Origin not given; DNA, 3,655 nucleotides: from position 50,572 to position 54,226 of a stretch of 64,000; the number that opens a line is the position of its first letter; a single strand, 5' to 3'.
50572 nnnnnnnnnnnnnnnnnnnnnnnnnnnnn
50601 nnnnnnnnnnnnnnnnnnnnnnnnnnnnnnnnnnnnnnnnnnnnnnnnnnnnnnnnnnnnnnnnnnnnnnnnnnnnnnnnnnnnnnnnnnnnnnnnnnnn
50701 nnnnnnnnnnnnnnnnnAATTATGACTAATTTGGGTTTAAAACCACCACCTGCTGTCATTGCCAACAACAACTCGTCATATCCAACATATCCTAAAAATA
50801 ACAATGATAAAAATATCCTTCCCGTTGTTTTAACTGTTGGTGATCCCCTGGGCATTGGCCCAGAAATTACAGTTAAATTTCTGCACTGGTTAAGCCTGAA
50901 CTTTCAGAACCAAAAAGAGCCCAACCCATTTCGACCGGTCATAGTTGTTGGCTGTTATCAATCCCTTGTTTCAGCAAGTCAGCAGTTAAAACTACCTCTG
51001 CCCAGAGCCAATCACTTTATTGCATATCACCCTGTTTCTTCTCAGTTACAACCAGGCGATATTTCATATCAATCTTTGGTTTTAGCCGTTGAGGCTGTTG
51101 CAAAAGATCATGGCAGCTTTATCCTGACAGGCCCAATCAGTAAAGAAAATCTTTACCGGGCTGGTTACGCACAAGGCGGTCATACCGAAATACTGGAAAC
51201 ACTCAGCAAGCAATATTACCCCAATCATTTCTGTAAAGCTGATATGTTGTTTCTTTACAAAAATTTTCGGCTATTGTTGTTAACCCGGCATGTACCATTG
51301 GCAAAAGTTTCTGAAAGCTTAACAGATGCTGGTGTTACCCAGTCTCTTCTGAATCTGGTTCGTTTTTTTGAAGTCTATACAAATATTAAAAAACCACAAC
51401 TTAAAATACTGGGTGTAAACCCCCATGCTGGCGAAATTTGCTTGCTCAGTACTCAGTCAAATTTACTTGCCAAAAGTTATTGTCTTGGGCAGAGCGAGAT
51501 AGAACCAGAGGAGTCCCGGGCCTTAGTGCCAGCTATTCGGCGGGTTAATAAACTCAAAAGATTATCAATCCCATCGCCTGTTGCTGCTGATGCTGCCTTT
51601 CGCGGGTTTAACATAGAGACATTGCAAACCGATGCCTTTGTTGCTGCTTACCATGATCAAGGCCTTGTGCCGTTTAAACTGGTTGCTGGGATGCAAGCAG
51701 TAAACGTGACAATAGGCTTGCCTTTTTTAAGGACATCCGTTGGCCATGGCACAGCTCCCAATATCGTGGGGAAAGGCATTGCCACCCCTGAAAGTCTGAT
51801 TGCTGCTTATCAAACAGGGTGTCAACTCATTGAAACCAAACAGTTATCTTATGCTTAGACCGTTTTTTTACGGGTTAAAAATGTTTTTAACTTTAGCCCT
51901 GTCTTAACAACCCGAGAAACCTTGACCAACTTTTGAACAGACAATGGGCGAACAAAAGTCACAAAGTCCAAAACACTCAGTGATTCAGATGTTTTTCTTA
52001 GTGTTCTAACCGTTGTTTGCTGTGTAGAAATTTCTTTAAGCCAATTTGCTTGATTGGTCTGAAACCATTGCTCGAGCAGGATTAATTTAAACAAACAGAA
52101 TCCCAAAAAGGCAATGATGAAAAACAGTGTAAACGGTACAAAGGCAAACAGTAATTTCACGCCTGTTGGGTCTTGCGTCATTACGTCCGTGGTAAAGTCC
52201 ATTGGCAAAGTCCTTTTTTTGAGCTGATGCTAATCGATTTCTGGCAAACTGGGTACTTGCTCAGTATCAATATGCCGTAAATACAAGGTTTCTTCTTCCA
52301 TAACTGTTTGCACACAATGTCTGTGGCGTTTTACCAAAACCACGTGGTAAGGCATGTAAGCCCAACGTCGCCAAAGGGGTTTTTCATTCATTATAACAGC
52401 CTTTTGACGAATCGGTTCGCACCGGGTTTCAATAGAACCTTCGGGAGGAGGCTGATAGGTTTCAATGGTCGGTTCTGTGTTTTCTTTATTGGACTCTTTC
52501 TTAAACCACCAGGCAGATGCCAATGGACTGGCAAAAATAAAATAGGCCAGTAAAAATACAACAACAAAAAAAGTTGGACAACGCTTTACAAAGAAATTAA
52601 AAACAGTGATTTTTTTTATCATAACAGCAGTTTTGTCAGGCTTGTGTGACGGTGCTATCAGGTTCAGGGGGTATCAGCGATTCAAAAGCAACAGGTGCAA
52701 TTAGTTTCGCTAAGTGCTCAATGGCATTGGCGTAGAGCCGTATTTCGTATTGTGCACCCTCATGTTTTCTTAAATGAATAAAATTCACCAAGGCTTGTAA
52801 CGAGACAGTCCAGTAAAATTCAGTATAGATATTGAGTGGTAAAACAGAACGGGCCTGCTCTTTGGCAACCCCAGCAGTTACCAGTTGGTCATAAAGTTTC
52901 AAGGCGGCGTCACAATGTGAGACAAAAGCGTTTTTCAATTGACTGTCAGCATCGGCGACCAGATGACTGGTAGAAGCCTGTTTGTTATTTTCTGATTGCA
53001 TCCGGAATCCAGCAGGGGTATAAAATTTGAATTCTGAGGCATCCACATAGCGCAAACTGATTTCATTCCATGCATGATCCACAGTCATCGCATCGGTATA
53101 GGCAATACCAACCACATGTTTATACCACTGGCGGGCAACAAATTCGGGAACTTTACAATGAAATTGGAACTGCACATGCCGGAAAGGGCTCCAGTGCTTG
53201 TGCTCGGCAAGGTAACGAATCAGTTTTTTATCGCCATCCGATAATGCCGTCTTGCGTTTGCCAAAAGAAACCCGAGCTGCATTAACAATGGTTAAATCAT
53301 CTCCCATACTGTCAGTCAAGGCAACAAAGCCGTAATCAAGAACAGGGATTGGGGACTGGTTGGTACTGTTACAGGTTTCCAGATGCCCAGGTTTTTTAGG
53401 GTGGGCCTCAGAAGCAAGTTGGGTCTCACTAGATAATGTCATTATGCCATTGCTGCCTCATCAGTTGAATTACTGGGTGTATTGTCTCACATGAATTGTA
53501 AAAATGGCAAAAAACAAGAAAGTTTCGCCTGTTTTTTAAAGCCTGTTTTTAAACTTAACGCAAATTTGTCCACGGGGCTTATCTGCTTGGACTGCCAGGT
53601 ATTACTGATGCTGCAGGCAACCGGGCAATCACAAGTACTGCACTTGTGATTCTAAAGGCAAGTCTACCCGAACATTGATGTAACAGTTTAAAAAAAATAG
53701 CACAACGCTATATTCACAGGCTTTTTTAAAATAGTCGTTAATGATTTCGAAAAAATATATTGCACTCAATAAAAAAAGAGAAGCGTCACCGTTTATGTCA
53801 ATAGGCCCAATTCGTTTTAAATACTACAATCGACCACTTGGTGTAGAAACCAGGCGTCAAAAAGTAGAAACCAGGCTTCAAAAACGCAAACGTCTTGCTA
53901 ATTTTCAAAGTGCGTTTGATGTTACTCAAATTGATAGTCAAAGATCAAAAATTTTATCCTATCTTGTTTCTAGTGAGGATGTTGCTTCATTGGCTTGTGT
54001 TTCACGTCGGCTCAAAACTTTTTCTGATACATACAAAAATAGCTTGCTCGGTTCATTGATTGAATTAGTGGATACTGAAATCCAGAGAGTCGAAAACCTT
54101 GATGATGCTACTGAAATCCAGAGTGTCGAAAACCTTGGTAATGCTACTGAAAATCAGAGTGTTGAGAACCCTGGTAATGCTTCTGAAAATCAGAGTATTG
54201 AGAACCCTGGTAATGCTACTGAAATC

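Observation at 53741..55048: F-box-like, tandem-repeat protein in an AT-rich, opposite-strand insertion between thyX and the AsmA-like giant gene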

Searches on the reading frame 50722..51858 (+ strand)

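Call 4: search_protein_families(library=pfam, proteins=[window:50722-51858:+], max_evalue=1)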
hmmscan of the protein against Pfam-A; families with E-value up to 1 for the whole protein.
window:50722-51858:+ (378 aa): 1 family
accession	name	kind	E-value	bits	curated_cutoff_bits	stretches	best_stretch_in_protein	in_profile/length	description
PF04166.17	PdxA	-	3.9e-57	194.3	27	2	262-364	185-284/286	Pyridoxal phosphate biosynthetic protein PdxA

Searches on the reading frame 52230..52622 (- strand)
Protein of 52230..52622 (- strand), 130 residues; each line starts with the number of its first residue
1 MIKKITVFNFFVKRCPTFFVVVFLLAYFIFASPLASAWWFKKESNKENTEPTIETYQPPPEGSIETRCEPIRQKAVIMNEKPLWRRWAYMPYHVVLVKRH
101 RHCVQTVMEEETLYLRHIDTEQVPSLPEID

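Call 4: search_protein_families(library=pfam, proteins=[window:52230-52622:-], max_evalue=1)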
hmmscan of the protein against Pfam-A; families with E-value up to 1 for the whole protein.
window:52230-52622:- (130 aa): 0 families

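Call 57: search_protein_families(library=phrogs, proteins=[window:52230-52622:-], max_evalue=0.01)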
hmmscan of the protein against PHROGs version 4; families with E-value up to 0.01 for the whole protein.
window:52230-52622:- (130 aa): 0 families

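Call 73: search_protein_families(library=padloc, proteins=[window:52230-52622:-], max_evalue=0.01)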
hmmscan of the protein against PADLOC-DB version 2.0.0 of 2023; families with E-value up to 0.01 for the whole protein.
window:52230-52622:- (130 aa): 1 family
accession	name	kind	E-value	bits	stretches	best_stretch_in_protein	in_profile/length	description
PDLC04966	PDC-S24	-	0.0061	13.5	1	53-120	365-432/497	-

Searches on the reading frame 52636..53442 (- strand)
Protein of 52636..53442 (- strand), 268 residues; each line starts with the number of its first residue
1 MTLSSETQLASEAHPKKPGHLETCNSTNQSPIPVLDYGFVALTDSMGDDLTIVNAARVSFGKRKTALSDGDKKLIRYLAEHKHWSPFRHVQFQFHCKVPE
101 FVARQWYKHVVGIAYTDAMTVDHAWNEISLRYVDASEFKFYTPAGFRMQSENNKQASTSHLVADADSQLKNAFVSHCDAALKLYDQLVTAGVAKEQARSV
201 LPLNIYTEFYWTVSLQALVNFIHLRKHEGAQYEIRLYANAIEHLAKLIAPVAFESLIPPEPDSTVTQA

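Call 4: search_protein_families(library=pfam, proteins=[window:52636-53442:-], max_evalue=1)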
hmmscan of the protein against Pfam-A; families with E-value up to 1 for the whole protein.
window:52636-53442:- (268 aa): 2 families
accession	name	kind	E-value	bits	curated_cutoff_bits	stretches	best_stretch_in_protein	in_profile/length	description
PF02511.20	Thy1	-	1.4e-47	162.4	24.8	1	42-251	2-191/191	Thymidylate synthase complementing protein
PF09973.14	DUF2208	-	0.068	13.3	24.3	1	213-248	192-228/231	Predicted membrane protein (DUF2208)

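Call 5: search_protein_families(library=ncbifam, proteins=[window:52636-53442:-], max_evalue=1)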
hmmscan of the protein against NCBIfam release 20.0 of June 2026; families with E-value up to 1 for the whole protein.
window:52636-53442:- (268 aa): 2 families
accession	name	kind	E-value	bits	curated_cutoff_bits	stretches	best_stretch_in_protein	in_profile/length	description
TIGR02170.1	thyX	equivalog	8e-45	153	87.9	1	40-255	2-210/211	FAD-dependent thymidylate synthase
NF041171.1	Oxoac_fdxbeta_Archa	equivalog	0.094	12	423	1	178-249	102-172/296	2-oxoacid:ferredoxin oxidoreductase subunit beta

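Call 19: find_related_loci(query=window:52636-53442:-, collection=genome_contigs, flank=10000)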
Query window:52636-53442:- (268 aa) in genome_contigs; peptide patterns used: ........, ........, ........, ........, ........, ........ (x = any residue, [..] = any of these).
58 stretches matched a pattern; 36 encode a relative of the query (tblastn E <= 1e-3); 36 distinct loci.
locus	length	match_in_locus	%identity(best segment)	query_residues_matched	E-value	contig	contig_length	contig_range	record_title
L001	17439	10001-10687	75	29-257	2e-121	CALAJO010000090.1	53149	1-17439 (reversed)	MAG: uncultured cyanobacterium isolate N1_Bin_METABAT__280_1 genome assembly, contig: c_000002096337, whole genome shotg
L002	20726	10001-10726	72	22-257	2e-121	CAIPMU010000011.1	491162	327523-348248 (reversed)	MAG: Vampirovibrio chlorellavorus isolate Umea1_bin-2013 genome assembly, contig: bin-2013:11/20, whole genome shotgun s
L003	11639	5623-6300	76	32-257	5e-121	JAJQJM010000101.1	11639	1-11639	MAG: Vampirovibrio sp. isolate C_No_T20_B_bin.46 scaffold_4379, whole genome shotgun sequence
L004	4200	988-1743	70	8-257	5e-122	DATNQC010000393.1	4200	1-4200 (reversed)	MAG TPA_asm: Oculatellaceae cyanobacterium isolate SMAG_U16497 k141_616918, whole genome shotgun sequence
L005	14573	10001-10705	74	22-257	2e-120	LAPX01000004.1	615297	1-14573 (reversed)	Vampirovibrio chlorellavorus isolate NCIMB 11383 contig_4, whole genome shotgun sequence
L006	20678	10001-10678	77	32-257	9e-120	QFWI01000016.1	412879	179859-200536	MAG: Vampirovibrio chlorellavorus isolate Vc_AZ_2 Contig16, whole genome shotgun sequence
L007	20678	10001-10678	76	32-257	2e-119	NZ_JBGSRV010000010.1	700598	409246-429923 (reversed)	MAG: Vampirovibrio sp. isolate JTS-AC367 k141_2988760, whole genome shotgun sequence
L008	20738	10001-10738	68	21-266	2e-119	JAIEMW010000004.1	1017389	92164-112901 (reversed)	MAG: Cyanobacteriota bacterium isolate co.spades.CONCOCT.2.5kb_148 c_000000000002, whole genome shotgun sequence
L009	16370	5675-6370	74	27-258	3e-118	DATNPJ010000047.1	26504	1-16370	MAG TPA_asm: Coleofasciculaceae cyanobacterium isolate SMAG_U16478 k141_600374, whole genome shotgun sequence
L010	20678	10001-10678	73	32-257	1e-116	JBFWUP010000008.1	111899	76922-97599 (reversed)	MAG: Candidatus Melainabacteria bacterium isolate CA_2019_TPBF_73 NODE_1582_length_111899_cov_47.281895_TPBF, whole geno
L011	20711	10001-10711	70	21-257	1e-116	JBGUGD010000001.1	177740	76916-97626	MAG: Vampirovibrionaceae bacterium NZW_1234 k127_12325814, whole genome shotgun sequence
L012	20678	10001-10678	74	32-257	3e-116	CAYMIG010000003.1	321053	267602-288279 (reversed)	MAG TPA_asm: uncultured Vampirovibrionales bacterium isolate SRP290908_co2_77 genome assembly, contig: NODE_19_length_32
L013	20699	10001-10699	71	25-257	7e-116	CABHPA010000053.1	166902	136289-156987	MAG: Candidatus Melainabacteria bacterium isolate Melainabacteria_sp_nbed3b74 genome assembly, contig: NODE_254_length_1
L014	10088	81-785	72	23-257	3e-115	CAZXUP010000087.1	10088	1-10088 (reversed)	MAG TPA_asm: uncultured Vampirovibrionales bacterium isolate SRP344714_co2_442 genome assembly, contig: NODE_17650_lengt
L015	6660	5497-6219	68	17-257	7e-114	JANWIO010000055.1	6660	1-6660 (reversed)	MAG: Vampirovibrionales bacterium isolate CRAIB_MAG43 c_000000047342, whole genome shotgun sequence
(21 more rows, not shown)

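Call 59: list_cluster_members(proteins=[P0001, window:52636-53442:-])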
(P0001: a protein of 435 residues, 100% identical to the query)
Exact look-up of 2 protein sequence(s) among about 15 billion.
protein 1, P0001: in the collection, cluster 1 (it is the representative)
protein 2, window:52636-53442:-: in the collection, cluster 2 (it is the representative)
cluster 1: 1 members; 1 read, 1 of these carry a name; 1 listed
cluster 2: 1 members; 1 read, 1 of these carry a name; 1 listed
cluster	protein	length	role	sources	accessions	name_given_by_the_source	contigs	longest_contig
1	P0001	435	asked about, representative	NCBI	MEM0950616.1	MAG: hypothetical protein AAGI66_00555 [Cyanobacteria bacterium P01_H01_bin.74]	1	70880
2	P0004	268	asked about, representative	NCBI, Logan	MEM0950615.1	MAG: FAD-dependent thymidylate synthase [Cyanobacteria bacterium P01_H01_bin.74]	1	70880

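Call 60: find_encoding_contigs(protein=window:52636-53442:-, flank=6000, max_places=10)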
Protein window:52636-53442:- (268 aa): 1 contig read that carries it; 1 place shown.
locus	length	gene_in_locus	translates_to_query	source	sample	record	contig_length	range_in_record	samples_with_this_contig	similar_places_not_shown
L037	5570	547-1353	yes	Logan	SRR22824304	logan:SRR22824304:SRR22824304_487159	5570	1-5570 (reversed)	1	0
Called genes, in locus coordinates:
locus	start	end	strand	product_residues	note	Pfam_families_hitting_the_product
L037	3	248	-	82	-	?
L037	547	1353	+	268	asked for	PF02511:Thy1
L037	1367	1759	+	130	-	-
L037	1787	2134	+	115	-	-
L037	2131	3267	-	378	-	PF04166:PdxA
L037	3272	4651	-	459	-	PF07005:SBD_N, PF17042:NBD_C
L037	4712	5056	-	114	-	PF00436:SSB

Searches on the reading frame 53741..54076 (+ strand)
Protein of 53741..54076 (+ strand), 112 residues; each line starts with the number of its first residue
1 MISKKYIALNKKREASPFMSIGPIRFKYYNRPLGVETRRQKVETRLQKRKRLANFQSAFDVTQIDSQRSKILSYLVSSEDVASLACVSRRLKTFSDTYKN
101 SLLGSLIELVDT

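Call 39: search_protein_families(library=pfam, proteins=[window:53741-54076:+], max_evalue=10)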
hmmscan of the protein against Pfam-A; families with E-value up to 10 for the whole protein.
seq(112 aa): 2 families
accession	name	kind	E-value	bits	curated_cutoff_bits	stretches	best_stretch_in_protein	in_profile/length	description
PF12937.12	F-box-like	-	0.0003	20.9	24.3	1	70-95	11-35/47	F-box-like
PF00646.38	F-box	-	0.047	14.1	20.5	1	70-97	11-37/43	F-box domain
